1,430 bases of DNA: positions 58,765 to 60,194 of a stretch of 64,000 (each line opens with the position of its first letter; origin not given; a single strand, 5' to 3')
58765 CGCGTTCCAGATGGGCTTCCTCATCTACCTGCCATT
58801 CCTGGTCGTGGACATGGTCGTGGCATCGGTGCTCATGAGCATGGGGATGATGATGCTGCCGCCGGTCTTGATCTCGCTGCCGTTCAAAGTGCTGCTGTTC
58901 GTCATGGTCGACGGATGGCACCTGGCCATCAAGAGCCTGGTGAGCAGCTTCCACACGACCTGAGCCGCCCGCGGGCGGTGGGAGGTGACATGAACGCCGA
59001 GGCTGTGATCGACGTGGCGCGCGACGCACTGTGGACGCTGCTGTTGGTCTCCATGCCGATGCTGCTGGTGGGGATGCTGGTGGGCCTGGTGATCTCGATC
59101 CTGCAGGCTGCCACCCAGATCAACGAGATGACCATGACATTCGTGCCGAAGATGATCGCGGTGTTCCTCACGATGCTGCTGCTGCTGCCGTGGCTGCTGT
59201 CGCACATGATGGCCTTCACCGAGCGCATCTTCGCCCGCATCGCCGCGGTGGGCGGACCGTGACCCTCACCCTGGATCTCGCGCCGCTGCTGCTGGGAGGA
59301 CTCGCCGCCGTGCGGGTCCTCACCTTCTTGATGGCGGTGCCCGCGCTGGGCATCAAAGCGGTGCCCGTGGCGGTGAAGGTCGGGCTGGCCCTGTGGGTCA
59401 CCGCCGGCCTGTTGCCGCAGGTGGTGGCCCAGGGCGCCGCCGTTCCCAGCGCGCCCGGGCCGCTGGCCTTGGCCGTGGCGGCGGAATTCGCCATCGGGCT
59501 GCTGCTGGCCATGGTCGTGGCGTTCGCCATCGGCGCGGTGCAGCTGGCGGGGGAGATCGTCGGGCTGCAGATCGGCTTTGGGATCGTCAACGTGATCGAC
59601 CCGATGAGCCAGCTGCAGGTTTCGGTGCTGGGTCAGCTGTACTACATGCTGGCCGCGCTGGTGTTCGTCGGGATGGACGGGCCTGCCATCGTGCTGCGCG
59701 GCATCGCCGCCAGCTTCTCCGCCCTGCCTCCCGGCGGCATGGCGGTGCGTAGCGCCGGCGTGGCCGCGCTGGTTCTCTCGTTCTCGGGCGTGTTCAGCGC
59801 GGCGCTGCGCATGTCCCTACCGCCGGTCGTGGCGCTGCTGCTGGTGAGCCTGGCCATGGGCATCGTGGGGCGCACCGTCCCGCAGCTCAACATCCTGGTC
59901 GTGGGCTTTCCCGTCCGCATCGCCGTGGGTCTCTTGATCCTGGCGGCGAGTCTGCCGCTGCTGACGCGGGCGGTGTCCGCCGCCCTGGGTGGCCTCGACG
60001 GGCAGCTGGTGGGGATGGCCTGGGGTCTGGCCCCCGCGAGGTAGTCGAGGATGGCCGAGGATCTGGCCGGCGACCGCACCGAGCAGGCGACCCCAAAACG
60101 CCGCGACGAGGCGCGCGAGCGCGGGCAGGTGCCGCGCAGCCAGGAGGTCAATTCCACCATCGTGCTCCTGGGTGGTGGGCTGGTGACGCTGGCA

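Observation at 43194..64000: Bacillus-like fla/che gene order in a diderm, sigma-54-using, high-GC organism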

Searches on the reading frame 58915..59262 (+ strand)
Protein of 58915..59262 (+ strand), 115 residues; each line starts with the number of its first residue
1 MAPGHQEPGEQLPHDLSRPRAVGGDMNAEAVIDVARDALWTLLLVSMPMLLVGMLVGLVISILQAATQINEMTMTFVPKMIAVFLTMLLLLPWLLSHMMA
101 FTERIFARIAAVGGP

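Call 5: search_protein_families(library=pfam, proteins=[window:58915-59262:+], max_evalue=0.01)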
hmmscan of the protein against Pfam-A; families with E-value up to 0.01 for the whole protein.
window:58915-59262:+ (115 aa): 2 families
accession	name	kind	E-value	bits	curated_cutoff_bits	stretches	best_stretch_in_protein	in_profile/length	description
PF01313.24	Bac_export_3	-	9.6e-31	106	25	1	31-102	2-73/74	Bacterial export proteins, family 3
PF01311.25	Bac_export_1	-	9.2e-05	22.6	27.8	1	27-103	151-228/230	Bacterial export proteins, family 1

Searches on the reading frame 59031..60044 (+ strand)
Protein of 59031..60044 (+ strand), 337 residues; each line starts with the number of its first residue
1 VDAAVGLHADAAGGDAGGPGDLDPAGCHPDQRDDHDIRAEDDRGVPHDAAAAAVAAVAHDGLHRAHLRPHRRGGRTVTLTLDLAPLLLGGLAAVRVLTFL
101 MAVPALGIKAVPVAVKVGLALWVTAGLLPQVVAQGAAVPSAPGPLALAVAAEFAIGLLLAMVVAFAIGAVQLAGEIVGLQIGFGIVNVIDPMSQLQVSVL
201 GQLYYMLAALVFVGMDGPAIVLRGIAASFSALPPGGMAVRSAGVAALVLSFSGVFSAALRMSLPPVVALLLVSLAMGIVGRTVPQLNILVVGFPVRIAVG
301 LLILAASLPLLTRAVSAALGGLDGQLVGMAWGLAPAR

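Call 5: search_protein_families(library=pfam, proteins=[window:59031-60044:+], max_evalue=0.01)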
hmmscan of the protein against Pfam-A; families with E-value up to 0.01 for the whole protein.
window:59031-60044:+ (337 aa): 1 family
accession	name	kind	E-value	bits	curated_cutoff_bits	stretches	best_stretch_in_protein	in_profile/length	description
PF01311.25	Bac_export_1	-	8.2e-55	186.3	27.8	1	90-318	5-226/230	Bacterial export proteins, family 1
